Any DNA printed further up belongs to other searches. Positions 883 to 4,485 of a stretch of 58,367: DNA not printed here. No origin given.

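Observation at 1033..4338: Protein-like 1,101-aa gene of unknown function, probably co-transcribed with a DoxX gene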

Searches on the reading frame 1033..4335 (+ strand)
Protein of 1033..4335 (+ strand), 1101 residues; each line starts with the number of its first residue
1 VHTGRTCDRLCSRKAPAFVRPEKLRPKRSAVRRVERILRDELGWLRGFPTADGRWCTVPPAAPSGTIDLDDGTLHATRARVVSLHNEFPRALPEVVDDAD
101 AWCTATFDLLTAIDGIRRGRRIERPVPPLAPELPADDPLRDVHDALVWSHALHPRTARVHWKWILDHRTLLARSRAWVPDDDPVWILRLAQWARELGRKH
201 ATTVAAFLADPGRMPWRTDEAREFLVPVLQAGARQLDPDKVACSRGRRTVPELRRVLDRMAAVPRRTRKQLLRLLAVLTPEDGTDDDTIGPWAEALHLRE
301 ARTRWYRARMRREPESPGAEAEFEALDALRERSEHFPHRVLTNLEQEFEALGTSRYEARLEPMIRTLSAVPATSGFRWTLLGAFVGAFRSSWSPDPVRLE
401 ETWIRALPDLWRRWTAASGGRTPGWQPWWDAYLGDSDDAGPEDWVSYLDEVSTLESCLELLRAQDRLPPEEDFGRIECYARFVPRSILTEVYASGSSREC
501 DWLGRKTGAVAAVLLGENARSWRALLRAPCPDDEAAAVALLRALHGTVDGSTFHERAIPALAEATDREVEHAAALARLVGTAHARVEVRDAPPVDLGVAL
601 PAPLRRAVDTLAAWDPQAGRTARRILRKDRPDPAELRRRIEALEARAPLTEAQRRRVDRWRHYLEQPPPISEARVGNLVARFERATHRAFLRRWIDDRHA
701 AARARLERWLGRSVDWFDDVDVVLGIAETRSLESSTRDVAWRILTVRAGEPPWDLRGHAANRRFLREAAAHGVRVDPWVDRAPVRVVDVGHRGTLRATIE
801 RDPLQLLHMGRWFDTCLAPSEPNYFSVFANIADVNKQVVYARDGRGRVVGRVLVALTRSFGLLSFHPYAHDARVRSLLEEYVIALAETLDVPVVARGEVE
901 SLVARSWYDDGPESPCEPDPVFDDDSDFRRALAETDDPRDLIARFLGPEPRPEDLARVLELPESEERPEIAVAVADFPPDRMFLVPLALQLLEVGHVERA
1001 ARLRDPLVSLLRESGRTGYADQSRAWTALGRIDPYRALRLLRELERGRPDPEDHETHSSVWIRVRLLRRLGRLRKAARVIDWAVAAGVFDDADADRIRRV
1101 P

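Call 3: search_protein_families(library=pfam, proteins=[window:1033-4335:+], max_evalue=1)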
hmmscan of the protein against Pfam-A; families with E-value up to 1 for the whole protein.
window:1033-4335:+ (1101 aa): 0 families

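Call 4: search_protein_families(library=ncbifam, proteins=[window:1033-4335:+], max_evalue=1)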
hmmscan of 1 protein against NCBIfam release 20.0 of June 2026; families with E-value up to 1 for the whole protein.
window:1033-4335:+ (1101 aa): 0 families

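Call 5: search_solved_structures(query=window:1033-4335:+, max_evalue=1)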
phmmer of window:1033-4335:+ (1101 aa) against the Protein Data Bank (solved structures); distinct sequences matched with E-value up to 1: 2.
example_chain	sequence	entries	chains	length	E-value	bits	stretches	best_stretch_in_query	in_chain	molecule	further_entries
6jcc_A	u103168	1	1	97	0.1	13.7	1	218-282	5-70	Computational designed protein based on evolution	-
2mn4_A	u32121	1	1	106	0.18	12.9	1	218-282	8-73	Computational designed protein based on structure template 1cy5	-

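Call 6: find_homologous_proteins(query=window:1033-4335:+)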
Query window:1033-4335:+ (1101 aa): 3 proteins with E <= 0.001 among 8000 candidates.
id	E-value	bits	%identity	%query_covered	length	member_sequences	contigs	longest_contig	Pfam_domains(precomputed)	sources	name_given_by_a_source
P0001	0.0e+0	2437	100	98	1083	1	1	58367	-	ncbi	-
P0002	0.0e+0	2065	87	98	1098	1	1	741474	-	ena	-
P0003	0.0e+0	1971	84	98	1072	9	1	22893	-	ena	-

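Call 9: find_encoding_contigs(protein=P0002, flank=10000, max_places=4)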
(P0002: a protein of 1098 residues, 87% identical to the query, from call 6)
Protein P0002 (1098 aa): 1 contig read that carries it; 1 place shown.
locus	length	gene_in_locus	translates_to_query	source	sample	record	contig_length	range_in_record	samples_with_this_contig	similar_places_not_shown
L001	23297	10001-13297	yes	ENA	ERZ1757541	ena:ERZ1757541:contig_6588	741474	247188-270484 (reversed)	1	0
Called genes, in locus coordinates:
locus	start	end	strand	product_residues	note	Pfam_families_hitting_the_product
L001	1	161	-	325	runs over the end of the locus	-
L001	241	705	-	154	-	PF00355:Rieske (weak)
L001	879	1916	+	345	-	PF06071:YchF-GTPase_C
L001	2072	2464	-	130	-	PF09985:Glucodextran_C (weak)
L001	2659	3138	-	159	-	PF01161:PBP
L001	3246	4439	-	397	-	PF05935:Arylsulfotrans, PF13360:PQQ_2 (faint), PF14269:Arylsulfotran_2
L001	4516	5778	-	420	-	PF01645:Glu_synthase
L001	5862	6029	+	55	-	-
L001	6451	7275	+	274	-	PF12146:Hydrolase_4, PF00561:Abhydrolase_1, PF12697:Abhydrolase_6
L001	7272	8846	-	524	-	PF00069:Pkinase, PF07714:PK_Tyr_Ser-Thr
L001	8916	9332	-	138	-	-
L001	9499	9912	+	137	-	PF07681:DoxX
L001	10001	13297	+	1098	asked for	-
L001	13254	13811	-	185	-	PF05163:DinB, PF12867:DinB_2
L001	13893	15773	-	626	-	PF15902:Sortilin-Vps10 (faint), PF02012:BNR (faint)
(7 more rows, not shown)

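Call 10: find_encoding_contigs(protein=P0003, flank=10000, max_places=4)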
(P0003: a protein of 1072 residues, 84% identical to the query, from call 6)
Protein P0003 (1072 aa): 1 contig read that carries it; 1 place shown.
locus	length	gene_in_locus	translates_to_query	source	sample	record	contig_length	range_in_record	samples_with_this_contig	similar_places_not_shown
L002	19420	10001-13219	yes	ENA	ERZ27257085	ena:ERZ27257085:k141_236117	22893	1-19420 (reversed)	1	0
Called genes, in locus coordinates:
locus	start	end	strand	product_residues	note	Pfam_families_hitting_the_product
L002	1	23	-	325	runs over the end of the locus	-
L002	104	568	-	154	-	PF00355:Rieske (weak)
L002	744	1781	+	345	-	PF06071:YchF-GTPase_C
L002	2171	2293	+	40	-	-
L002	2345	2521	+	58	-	-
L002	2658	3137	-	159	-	PF01161:PBP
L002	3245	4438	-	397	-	PF05935:Arylsulfotrans, PF13360:PQQ_2 (faint), PF14269:Arylsulfotran_2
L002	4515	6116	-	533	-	PF01645:Glu_synthase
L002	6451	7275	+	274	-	PF12146:Hydrolase_4, PF00561:Abhydrolase_1, PF12697:Abhydrolase_6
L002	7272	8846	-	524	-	PF00069:Pkinase, PF07714:PK_Tyr_Ser-Thr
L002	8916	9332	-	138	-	-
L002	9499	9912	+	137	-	PF07681:DoxX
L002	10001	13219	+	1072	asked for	-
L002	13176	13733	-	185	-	PF05163:DinB, PF12867:DinB_2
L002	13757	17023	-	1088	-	PF02012:BNR (faint), PF14870:PSII_BNR (faint), PF15902:Sortilin-Vps10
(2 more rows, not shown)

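Call 19: search_protein_families(library=padloc, proteins=[P0001], max_evalue=1)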
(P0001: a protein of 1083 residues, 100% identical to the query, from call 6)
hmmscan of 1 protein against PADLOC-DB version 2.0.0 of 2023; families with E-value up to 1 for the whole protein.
P0001 (1083 aa): 0 families

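Call 20: search_protein_families(library=phrogs, proteins=[P0001], max_evalue=1)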
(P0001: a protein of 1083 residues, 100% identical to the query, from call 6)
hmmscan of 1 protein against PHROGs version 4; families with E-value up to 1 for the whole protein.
P0001 (1083 aa): 1 family
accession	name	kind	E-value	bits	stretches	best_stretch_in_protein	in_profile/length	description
phrog_24201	-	head and packaging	0.69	9.4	1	524-613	629-716/790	head protein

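Call 22: search_protein_representatives(protein=window:1033-4335:+)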
Query: 1101 residues. Proteins with E-value up to 0.001 (for the whole library): 1394; up to 1e-10: 941; up to 1e-30: 358. The best 150 are listed.
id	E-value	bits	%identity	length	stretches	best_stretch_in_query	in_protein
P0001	0.0e+00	2437.1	100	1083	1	19-1101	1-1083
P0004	3.7e-93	329.8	33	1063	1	68-1084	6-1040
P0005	3.8e-82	293.3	35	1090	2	600-1086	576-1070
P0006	5.1e-79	282.9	34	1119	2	600-1090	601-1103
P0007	3.0e-73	263.8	33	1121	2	593-975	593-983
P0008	4.7e-70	253.2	33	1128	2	579-1018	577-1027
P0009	7.8e-70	252.5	32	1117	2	586-1014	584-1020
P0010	8.4e-70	252.4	33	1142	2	586-1080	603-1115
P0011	9.9e-70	252.2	33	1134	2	600-952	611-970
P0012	7.1e-68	246.0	33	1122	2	600-1079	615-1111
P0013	2.9e-67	244.0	35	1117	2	587-1079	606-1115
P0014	4.5e-67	243.4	36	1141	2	523-1079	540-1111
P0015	7.0e-67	242.7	37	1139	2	598-1079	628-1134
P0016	1.1e-66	242.0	36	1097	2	595-1079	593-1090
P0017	3.8e-66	240.3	35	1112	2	601-1077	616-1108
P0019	7.2e-66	239.4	35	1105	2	600-1077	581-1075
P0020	1.1e-65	238.8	34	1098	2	600-1083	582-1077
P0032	9.4e-63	229.1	36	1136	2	557-1060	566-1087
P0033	1.1e-62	228.9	35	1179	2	600-1083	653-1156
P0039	3.3e-60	220.7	33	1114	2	591-1054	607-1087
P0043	9.0e-59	215.9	38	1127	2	599-1075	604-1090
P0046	1.3e-58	215.3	33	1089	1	31-1075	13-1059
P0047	2.5e-58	214.4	32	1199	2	601-1075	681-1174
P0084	4.7e-54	200.3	37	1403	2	591-973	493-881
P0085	6.0e-54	199.9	30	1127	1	30-1064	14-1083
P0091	3.6e-53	197.3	35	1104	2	557-1083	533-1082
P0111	3.9e-51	190.6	34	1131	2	599-1043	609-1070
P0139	7.7e-50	186.3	31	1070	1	23-1043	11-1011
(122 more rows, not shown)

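Call 25: search_solved_structures(query=A1, max_evalue=1, show_alignments=2)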
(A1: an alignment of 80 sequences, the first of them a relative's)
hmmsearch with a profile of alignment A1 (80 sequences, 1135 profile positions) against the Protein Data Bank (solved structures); distinct sequences matched with E-value up to 1: 18.
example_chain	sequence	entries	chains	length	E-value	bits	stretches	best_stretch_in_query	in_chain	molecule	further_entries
5h7c_A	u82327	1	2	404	2.1e-05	26.1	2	300-563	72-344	Immunoglobulin G-binding protein A, DHR14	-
5h78_A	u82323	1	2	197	0.00014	23.3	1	320-453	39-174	cAMP-dependent protein kinase type II-alpha regulatory subunit,DHR14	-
5cwh_A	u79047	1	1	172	0.00023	22.7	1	324-471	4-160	Designed helical repeat protein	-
9k7u_A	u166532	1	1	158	0.00024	22.6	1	1013-1134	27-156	Heter-Zn2-HEHE-22A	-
9tlw_A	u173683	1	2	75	0.0052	18.2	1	650-685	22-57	Sc-apCC-2-MCL-1-4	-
4a56_A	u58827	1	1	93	0.0065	17.8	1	622-702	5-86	PULLULANASE SECRETION PROTEIN PULS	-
4tql_A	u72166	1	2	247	0.0092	17.4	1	426-643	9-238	Three helix bundle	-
6xh5_A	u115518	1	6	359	0.014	16.7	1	392-529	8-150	helical fusion design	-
8cws_A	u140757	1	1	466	0.041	15.2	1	361-597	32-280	F4132-2 Chain A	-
8cwy_A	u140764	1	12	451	0.047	15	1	360-594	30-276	T32-15-1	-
7bqs_A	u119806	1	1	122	0.082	14.2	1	456-560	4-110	Nomur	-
3lcu_A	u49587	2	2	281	0.092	14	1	304-430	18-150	Sisomicin-gentamicin resistance methylase Sgm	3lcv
5c5s_A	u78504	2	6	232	0.14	13.4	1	300-391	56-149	Unconventional myosin-IXb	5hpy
5cwj_A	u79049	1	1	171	0.31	12.3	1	303-434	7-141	Designed helical repeat protein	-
6lk9_A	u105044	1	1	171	0.4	11.9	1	521-597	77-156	Coho salmon ferritin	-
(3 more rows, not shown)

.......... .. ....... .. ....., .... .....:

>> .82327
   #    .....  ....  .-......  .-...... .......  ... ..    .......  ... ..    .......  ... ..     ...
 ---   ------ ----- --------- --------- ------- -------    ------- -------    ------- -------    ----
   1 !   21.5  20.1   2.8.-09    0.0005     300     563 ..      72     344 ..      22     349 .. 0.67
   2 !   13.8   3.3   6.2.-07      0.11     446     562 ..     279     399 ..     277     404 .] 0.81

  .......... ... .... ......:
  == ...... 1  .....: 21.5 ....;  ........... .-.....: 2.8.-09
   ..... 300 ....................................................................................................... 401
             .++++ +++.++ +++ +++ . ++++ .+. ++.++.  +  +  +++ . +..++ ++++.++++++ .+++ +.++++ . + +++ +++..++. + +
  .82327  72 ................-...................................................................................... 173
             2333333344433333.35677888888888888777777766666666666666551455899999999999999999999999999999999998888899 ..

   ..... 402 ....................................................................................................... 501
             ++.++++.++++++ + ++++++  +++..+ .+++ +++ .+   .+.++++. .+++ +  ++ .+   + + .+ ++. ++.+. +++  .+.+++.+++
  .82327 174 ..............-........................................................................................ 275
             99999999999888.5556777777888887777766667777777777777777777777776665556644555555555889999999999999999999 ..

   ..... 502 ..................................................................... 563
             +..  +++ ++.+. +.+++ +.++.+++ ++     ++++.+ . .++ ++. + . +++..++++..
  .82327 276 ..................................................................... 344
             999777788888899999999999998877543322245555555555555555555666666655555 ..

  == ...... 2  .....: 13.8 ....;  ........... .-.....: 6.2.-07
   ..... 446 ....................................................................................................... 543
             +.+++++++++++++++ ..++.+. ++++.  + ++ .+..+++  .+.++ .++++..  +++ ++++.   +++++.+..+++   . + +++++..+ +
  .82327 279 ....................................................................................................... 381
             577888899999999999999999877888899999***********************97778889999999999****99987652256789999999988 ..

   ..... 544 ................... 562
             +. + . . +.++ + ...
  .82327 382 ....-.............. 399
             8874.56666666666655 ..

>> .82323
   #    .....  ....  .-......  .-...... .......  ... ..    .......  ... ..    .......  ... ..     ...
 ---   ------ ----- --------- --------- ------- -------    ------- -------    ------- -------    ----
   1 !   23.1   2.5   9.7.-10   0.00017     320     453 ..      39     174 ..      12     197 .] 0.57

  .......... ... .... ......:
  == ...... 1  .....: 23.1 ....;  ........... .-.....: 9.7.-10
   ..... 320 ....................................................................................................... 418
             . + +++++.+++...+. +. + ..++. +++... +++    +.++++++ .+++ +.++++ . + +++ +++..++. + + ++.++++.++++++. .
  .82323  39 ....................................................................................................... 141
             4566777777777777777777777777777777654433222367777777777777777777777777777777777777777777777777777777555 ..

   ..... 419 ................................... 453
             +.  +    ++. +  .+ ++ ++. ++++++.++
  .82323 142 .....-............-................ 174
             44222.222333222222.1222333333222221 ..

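Call 27: search_protein_families(library=pfam, alignment_id=A2, max_evalue=0.01)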
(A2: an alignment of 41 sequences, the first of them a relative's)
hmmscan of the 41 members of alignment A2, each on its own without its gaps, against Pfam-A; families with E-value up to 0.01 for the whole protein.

A. member 1, P0001 (1083 aa): 0 families

B. families by the number of members that match (of 41 scanned): 14 families
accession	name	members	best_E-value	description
PF13176.12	TPR_7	2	0.001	Tetratricopeptide repeat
PF07719.23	TPR_2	2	0.0056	Tetratricopeptide repeat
PF13855.12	LRR_8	1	4.7e-57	Leucine rich repeat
PF00560.39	LRR_1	1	1.7e-48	Leucine Rich Repeat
PF12799.13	LRR_4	1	2.2e-42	Leucine Rich repeats (2 copies)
PF23598.1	LRR_14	1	6.2e-30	Leucine-rich repeat region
PF13516.12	LRR_6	1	8.7e-11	Leucine Rich repeat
PF23211.1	LRR_LRWD1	1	2.3e-10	Leucine-rich repeat and WD repeat-containing protein 1, LRR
PF25019.1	LRR_R13L1-DRL21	1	3.7e-10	R13L1/DRL21 LRRs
PF25013.1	LRR_Zer-1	1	2.7e-08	Zer-1-like, Leucine-rich repeats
PF12895.13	ANAPC3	1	0.00012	Anaphase-promoting complex, cyclosome, subunit 3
PF24201.1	DUF7426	1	0.0015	Domain of unknown function (DUF7426)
PF24758.1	LRR_At5g56370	1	0.0027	FBD-associated F-box protein At5g56370, LRR repeats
PF13424.12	TPR_12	1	0.0076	Tetratricopeptide repeat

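Call 28: search_protein_families(library=ncbifam, alignment_id=A2, max_evalue=0.01)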
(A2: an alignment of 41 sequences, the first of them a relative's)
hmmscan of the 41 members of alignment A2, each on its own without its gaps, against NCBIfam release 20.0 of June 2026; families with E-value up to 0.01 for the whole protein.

A. member 1, P0001 (1083 aa): 1 family
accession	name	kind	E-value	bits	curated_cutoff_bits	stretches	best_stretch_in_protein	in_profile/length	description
NF052415.1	T3SS_chap_SctY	equivalog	0.0074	16.8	70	0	963-1063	6-101/106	type III secretion apparatus assembly chaperone SctY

B. families by the number of members that match (of 41 scanned): 11 families
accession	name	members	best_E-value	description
NF041400.1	XopAE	1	3.5e-46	type III secretion system effector XopAE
NF041381.1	XopAC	1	2.8e-44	XopAC/AvrAC family type III secretion system effector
NF047464.1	FibnectbindLIC11051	1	3e-36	LIC_11051 family fibronectin-binding protein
NF041351.1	XopL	1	2.1e-28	type III secretion system leucine-rich repeat domain-containing effector XopL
NF033189.1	internalin_A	1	1.7e-20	class 1 internalin InlA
NF033188.1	internalin_H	1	1.4e-14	InlH/InlC2 family class 1 internalin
NF033190.2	inl_like_NEAT_1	1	3.6e-13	NEAT domain-containing leucine-rich repeat protein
NF011917.0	PRK15387.1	1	1.8e-05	type III secretion system effector E3 ubiquitin transferase SspH2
NF008203.0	PRK10963.1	1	0.0024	hypothetical protein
NF033186.1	internalin_K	1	0.0072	class 1 internalin InlK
NF052415.1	T3SS_chap_SctY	1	0.0074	type III secretion apparatus assembly chaperone SctY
